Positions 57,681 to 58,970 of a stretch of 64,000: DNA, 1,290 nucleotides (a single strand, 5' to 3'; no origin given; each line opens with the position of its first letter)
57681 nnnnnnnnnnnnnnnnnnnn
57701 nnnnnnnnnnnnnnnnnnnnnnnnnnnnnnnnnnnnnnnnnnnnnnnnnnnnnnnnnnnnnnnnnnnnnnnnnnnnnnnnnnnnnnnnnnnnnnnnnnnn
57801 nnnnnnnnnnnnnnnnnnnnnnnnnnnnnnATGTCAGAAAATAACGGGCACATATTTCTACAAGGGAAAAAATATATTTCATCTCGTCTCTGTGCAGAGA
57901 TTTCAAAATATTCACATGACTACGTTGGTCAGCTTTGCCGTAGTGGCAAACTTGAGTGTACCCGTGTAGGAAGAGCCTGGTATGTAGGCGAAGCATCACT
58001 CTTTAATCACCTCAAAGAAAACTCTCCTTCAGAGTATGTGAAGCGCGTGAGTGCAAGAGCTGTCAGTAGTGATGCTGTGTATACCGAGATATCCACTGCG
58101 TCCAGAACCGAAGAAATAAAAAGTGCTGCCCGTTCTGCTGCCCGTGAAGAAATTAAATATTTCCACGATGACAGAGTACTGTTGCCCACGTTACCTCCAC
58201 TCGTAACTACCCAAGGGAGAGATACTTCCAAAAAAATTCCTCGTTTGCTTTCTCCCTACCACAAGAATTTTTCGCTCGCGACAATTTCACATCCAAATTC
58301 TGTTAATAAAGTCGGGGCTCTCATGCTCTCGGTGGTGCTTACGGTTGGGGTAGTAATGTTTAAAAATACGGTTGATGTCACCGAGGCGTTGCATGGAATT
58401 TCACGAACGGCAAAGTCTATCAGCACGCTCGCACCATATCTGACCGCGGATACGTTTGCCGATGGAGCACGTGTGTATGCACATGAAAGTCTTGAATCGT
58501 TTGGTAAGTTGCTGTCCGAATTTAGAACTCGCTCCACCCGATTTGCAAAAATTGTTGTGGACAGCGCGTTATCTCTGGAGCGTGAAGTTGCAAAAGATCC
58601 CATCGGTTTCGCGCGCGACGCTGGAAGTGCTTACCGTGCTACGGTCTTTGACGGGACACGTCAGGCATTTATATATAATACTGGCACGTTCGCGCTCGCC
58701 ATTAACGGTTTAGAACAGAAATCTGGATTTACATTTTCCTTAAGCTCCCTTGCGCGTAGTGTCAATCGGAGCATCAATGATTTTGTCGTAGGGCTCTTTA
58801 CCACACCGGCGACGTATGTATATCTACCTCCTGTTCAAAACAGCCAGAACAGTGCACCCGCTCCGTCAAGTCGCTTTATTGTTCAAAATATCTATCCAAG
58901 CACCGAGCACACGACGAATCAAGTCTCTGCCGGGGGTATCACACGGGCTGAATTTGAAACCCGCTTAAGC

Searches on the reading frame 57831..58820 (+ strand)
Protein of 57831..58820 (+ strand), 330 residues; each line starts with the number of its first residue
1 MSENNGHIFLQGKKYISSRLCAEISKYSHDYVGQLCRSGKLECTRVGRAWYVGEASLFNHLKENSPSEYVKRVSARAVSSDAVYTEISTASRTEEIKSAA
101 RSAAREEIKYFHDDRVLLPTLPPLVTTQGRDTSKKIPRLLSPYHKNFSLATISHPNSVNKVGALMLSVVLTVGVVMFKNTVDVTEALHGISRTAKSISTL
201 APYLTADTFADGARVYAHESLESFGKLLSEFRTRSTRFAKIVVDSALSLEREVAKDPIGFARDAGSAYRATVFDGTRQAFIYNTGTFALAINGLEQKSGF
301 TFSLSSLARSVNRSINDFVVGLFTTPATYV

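Call 17: find_homologous_proteins(query=window:57831-58820:+, max_evalue=0.001)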
Query window:57831-58820:+ (330 aa): 31 proteins with E <= 0.001 among 3704 candidates.
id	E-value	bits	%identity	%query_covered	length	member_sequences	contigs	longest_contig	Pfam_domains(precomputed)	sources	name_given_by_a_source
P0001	3.2e-25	107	50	19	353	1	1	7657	PF12728.14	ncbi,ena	-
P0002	1.1e-12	66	40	34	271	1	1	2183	-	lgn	-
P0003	3.1e-12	65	43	34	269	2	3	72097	PF12728.14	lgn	-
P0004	6.6e-12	63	64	17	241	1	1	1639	-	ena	-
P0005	1.4e-11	62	64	17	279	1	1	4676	-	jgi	-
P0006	1.8e-11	62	57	17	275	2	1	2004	PF12728.14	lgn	-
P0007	2.0e-11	62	49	22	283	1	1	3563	PF12728.14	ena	-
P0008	3.6e-11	61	38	35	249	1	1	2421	-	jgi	jgi:hypothetical protein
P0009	3.8e-11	61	40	34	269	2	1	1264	-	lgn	-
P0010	4.9e-11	61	55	18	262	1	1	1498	PF12728.14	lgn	-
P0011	5.0e-11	61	61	15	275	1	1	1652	-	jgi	jgi:hypothetical protein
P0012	6.9e-11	60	41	34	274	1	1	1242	-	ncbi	-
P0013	8.1e-11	60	63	15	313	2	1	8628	PF12728.14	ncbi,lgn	ncbi:MAG: hypothetical protein ACE5F4_02340 [Candidatus Paceibacteria bacterium]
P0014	9.9e-11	60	67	14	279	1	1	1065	PF12728.14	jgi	jgi:hypothetical protein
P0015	1.3e-10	59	63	15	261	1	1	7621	-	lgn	-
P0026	4.2e-7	48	32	35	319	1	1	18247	-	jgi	jgi:hypothetical protein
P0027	2.1e-6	45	32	34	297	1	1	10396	-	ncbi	-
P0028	3.6e-6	45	31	35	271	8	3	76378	-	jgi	-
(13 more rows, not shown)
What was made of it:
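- On HTH_17 / excisionase-BldC winged helix (the N-terminal domain of the giant protein): Several homologues carry a precomputed PF12728 hit (call 17).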

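Call 55: find_encoding_contigs(protein=P0028, flank=3000, max_places=2)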
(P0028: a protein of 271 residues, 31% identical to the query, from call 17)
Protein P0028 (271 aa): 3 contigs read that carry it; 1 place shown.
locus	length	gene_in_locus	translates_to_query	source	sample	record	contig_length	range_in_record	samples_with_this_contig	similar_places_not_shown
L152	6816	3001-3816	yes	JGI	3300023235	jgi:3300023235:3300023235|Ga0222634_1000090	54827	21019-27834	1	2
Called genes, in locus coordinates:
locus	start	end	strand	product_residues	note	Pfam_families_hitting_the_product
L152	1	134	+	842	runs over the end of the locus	PF07517:SecA_DEAD, PF01043:SecA_PP_bind, PF21090:P-loop_SecA, PF07516:SecA_SW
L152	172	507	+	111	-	PF04020:Phage_holin_4_2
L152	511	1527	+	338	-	PF01018:GTP1_OBG, PF03193:RsgA_GTPase (faint), PF01926:MMR_HSR1, PF02421:FeoB_N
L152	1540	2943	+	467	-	PF02934:GatB_N, PF02637:GatB_Yqey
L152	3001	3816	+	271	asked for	-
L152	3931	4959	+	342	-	PF00044:Gp_dh_N, PF02800:Gp_dh_C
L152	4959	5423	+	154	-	PF02502:LacAB_rpiB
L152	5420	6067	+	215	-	PF00834:Ribul_P_3_epim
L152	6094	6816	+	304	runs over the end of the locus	PF13292:DXP_synthase_N, PF00456:Transketolase_N, PF00676:E1_dh (weak)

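Call 56: find_encoding_contigs(protein=P0026, flank=3000, max_places=2)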
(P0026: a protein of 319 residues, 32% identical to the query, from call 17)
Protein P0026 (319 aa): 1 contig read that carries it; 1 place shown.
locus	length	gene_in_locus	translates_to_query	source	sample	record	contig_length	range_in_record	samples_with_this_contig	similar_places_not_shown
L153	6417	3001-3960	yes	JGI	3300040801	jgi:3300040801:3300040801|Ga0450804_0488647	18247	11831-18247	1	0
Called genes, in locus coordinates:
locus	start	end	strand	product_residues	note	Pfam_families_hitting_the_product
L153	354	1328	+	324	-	PF01018:GTP1_OBG, PF03193:RsgA_GTPase (faint), PF01926:MMR_HSR1, PF02421:FeoB_N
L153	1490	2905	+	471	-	PF02934:GatB_N, PF02637:GatB_Yqey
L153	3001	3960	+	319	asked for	-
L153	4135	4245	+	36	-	-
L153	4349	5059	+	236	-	-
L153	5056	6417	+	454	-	?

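Call 57: find_encoding_contigs(protein=P0027, flank=3000, max_places=2)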
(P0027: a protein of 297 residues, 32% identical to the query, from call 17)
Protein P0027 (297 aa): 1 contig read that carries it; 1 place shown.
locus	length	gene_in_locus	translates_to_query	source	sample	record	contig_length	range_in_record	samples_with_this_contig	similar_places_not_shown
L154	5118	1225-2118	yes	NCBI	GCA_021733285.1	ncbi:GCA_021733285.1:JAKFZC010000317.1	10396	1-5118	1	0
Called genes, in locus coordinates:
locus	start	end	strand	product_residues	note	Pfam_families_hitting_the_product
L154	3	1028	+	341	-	?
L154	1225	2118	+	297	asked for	-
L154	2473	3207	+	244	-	-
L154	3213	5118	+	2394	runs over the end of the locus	?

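Call 58: find_encoding_contigs(protein=P0003, flank=3000, max_places=2)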
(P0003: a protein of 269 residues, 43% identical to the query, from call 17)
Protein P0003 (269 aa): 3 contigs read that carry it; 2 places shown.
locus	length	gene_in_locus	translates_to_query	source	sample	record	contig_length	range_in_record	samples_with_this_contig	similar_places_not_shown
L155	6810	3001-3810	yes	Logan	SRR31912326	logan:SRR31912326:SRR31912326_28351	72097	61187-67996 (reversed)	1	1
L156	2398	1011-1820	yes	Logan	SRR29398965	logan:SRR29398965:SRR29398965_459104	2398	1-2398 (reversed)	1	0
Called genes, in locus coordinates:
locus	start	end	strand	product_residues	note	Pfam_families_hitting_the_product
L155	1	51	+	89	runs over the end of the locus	-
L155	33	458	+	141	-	-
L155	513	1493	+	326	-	PF01018:GTP1_OBG, PF01926:MMR_HSR1, PF02421:FeoB_N (weak)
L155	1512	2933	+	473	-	PF02934:GatB_N, PF02637:GatB_Yqey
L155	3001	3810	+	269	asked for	PF12728:HTH_17 (faint)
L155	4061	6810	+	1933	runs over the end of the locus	-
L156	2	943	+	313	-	?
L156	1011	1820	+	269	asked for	PF12728:HTH_17 (faint)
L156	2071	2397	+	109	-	?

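Call 59: find_encoding_contigs(protein=P0001, flank=3000, max_places=2)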
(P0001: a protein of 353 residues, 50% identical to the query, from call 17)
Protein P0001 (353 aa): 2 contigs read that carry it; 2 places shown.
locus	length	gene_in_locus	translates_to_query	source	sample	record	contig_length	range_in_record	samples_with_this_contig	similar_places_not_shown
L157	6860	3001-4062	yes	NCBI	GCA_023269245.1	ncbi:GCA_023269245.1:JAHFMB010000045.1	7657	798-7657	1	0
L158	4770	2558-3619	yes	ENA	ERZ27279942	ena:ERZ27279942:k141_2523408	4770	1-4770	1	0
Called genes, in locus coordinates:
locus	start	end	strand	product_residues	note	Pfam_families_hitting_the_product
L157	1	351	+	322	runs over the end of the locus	PF01018:GTP1_OBG, PF03193:RsgA_GTPase (faint), PF01926:MMR_HSR1, PF02421:FeoB_N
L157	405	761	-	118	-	PF05635:23S_rRNA_IVP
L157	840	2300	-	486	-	PF02934:GatB_N, PF02637:GatB_Yqey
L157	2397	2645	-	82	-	PF12728:HTH_17, PF00376:MerR, PF13411:MerR_1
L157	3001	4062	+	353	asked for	PF12728:HTH_17 (faint)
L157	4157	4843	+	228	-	-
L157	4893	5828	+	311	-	-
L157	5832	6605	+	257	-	-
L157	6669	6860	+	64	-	?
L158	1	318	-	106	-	?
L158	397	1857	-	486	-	PF02934:GatB_N, PF02637:GatB_Yqey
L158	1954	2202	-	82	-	PF12728:HTH_17, PF00376:MerR, PF13411:MerR_1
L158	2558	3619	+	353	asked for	PF12728:HTH_17 (faint)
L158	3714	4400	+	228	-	-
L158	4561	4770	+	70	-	?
